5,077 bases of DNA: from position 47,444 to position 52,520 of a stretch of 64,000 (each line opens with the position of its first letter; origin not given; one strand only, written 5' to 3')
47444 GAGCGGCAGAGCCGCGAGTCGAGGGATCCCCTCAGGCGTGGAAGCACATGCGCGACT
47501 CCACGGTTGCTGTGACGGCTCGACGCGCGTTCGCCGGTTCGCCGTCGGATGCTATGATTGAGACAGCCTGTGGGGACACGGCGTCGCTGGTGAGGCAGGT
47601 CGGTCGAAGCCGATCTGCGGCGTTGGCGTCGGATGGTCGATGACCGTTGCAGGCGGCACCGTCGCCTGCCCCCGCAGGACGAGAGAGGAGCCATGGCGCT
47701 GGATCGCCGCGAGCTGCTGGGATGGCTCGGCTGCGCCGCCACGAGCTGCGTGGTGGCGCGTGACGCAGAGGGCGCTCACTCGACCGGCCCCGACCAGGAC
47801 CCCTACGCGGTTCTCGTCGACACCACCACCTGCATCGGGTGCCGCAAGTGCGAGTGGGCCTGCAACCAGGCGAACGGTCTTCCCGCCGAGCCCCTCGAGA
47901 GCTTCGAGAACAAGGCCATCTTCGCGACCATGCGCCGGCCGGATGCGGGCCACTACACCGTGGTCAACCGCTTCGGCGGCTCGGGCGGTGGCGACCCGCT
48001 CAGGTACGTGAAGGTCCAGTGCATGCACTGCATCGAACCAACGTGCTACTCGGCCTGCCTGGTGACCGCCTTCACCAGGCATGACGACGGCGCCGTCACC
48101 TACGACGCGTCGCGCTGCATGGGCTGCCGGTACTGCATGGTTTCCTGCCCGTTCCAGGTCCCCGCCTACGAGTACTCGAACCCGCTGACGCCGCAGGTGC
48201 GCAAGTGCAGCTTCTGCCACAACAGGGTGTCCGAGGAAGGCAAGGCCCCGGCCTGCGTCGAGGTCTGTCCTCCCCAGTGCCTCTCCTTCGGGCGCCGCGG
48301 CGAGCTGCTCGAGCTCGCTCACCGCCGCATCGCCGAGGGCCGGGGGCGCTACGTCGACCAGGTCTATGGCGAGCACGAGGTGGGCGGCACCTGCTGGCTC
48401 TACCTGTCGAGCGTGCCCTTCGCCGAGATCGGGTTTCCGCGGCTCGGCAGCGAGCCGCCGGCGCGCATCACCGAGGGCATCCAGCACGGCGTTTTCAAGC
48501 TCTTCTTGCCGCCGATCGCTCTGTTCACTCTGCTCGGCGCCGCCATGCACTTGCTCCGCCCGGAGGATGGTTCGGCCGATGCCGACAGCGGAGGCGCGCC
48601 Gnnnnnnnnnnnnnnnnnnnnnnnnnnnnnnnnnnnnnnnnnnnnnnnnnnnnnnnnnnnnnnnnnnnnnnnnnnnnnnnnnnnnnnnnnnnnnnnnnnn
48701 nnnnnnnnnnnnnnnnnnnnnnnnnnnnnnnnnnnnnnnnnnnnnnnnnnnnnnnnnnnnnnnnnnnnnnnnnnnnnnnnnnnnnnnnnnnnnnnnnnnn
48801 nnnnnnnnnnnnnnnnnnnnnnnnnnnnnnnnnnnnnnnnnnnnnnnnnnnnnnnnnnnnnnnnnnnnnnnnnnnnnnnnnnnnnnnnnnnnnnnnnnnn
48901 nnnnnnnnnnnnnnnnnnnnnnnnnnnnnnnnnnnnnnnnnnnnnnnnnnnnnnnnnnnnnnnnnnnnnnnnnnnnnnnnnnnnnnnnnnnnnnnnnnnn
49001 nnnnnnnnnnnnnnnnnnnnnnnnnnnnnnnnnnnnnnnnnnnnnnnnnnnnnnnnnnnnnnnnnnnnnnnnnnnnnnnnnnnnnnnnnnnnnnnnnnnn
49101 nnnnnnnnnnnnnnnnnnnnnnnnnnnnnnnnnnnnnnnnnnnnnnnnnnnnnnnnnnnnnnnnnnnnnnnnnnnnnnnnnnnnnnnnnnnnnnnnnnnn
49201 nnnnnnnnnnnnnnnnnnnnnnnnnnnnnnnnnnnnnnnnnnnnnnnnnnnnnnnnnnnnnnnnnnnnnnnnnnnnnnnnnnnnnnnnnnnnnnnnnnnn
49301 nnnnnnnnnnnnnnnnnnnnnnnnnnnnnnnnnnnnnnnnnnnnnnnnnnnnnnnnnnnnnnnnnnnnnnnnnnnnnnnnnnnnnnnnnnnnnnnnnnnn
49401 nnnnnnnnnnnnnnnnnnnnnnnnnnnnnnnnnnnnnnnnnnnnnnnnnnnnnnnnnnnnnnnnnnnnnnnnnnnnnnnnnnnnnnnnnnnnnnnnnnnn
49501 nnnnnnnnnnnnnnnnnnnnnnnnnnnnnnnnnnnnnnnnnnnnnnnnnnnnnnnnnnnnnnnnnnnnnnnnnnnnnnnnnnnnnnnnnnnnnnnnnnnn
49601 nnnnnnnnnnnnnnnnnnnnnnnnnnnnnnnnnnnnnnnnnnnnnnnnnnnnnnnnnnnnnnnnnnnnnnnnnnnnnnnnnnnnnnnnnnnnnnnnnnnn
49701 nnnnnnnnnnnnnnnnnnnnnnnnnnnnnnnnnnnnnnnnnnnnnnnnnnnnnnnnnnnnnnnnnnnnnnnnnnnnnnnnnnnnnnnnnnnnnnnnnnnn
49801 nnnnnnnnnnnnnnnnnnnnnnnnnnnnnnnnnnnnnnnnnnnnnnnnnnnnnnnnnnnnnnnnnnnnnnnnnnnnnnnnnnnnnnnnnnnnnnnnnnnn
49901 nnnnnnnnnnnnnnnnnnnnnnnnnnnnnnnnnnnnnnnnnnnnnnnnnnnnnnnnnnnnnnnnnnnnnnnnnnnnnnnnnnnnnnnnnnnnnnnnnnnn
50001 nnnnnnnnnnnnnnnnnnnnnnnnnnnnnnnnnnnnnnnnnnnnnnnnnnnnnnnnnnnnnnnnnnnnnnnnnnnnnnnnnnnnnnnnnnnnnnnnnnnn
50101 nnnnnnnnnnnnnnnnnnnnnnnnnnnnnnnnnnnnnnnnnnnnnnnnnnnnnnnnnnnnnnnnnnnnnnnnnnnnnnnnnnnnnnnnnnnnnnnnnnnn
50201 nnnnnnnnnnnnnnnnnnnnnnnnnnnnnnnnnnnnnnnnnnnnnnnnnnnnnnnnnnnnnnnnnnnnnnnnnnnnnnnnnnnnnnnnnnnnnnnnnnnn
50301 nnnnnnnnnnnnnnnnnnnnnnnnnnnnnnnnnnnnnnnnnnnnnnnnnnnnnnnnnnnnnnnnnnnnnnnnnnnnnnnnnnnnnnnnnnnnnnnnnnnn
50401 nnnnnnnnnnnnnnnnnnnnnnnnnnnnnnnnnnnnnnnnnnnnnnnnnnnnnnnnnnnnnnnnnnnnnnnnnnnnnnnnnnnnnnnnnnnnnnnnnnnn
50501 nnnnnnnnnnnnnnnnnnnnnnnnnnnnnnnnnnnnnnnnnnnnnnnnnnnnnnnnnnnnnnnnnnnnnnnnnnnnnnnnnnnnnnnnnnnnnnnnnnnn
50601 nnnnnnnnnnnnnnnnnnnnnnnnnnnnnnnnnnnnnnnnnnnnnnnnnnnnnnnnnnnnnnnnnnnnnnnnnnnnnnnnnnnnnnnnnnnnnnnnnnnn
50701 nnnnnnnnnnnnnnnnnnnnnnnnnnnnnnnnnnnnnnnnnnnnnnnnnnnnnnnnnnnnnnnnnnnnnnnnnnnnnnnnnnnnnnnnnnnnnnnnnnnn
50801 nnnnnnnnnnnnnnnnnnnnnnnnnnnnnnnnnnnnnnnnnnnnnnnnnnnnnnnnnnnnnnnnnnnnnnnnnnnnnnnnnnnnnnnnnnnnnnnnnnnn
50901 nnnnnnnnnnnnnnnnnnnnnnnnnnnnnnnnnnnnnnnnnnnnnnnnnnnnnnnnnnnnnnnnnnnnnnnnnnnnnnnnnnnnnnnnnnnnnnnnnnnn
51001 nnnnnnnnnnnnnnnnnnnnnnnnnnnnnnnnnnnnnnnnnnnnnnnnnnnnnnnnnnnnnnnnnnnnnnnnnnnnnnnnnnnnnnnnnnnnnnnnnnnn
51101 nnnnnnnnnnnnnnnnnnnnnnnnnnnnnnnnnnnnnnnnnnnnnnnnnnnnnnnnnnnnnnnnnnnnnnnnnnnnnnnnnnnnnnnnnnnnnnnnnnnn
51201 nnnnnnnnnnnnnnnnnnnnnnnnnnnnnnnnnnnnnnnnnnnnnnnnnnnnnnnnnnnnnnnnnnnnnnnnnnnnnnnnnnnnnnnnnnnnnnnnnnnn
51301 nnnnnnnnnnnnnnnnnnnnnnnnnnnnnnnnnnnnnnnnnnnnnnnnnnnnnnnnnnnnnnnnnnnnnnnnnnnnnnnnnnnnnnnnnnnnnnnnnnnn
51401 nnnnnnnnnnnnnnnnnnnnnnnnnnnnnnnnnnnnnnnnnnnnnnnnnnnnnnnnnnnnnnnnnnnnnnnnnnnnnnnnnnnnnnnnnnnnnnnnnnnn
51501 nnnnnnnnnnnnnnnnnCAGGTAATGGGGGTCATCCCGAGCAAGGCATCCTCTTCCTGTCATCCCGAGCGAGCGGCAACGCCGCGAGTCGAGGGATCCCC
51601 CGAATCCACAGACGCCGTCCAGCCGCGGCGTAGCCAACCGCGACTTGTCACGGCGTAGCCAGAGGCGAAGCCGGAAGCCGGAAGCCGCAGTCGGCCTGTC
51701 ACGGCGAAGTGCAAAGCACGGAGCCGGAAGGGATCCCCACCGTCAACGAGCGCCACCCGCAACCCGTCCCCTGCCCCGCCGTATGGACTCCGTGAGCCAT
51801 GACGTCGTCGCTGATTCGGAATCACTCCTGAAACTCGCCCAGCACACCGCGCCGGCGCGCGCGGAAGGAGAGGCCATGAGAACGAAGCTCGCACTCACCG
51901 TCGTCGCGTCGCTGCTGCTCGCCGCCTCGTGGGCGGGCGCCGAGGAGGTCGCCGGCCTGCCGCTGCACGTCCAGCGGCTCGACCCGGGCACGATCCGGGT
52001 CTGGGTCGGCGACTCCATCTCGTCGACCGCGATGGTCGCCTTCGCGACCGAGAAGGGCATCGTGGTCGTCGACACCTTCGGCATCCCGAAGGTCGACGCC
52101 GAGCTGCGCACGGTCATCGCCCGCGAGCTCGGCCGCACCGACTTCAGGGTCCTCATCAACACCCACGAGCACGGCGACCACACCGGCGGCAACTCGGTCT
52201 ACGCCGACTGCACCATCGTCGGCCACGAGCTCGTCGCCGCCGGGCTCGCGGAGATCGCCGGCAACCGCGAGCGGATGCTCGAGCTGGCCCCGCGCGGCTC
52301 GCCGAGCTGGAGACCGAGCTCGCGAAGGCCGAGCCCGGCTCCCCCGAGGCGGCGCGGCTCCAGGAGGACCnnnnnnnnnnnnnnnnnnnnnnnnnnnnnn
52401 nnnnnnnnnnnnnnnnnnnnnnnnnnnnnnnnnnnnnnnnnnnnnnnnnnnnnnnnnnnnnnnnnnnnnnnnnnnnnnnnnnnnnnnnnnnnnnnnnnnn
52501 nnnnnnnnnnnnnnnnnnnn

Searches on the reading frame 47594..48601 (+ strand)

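Call 26: search_protein_families(library=pfam, proteins=[window:47594-48601:+], max_evalue=0.001)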
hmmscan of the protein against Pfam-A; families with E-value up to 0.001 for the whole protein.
window:47594-48601:+ (336 aa): 8 families
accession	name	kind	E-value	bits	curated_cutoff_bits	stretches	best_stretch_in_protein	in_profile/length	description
PF13247.11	Fer4_11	-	6.1e-19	68.5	26.2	1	138-235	5-100/100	4Fe-4S dicluster domain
PF12797.12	Fer4_2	-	3.7e-08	33.3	24.5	2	167-187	2-22/22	4Fe-4S binding domain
PF12838.12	Fer4_7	-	2.2e-07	31.7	27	1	142-189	1-52/52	4Fe-4S dicluster domain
PF13237.11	Fer4_10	-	7.3e-07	29.5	25.5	1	168-226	2-53/53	4Fe-4S dicluster domain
PF12837.12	Fer4_6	-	9.9e-07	28.9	25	1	168-190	2-24/24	4Fe-4S binding domain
PF13187.11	Fer4_9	-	3.7e-06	27.3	27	1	174-229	1-51/52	4Fe-4S dicluster domain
PF00037.32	Fer4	-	2e-05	24.6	21.1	1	168-188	1-21/24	4Fe-4S binding domain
PF14697.11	Fer4_21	-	4.7e-05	23.9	35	0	142-187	7-53/59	4Fe-4S dicluster domain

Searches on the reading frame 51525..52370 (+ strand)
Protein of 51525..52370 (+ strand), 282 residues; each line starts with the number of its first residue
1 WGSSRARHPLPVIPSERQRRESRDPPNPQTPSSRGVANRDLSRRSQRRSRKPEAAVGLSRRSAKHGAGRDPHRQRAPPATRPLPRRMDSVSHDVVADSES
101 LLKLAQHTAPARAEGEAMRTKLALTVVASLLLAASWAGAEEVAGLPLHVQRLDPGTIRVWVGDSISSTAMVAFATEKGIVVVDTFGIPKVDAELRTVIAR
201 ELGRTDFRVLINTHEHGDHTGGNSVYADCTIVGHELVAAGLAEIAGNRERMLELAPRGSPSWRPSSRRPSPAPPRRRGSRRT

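Call 26: search_protein_families(library=pfam, proteins=[window:51525-52370:+], max_evalue=0.001)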
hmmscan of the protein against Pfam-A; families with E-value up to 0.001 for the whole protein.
window:51525-52370:+ (282 aa): 1 family
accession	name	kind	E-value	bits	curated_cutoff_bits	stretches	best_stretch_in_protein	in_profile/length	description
PF00753.33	Lactamase_B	-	3e-08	34.3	22.7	1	167-255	7-92/196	Metallo-beta-lactamase superfamily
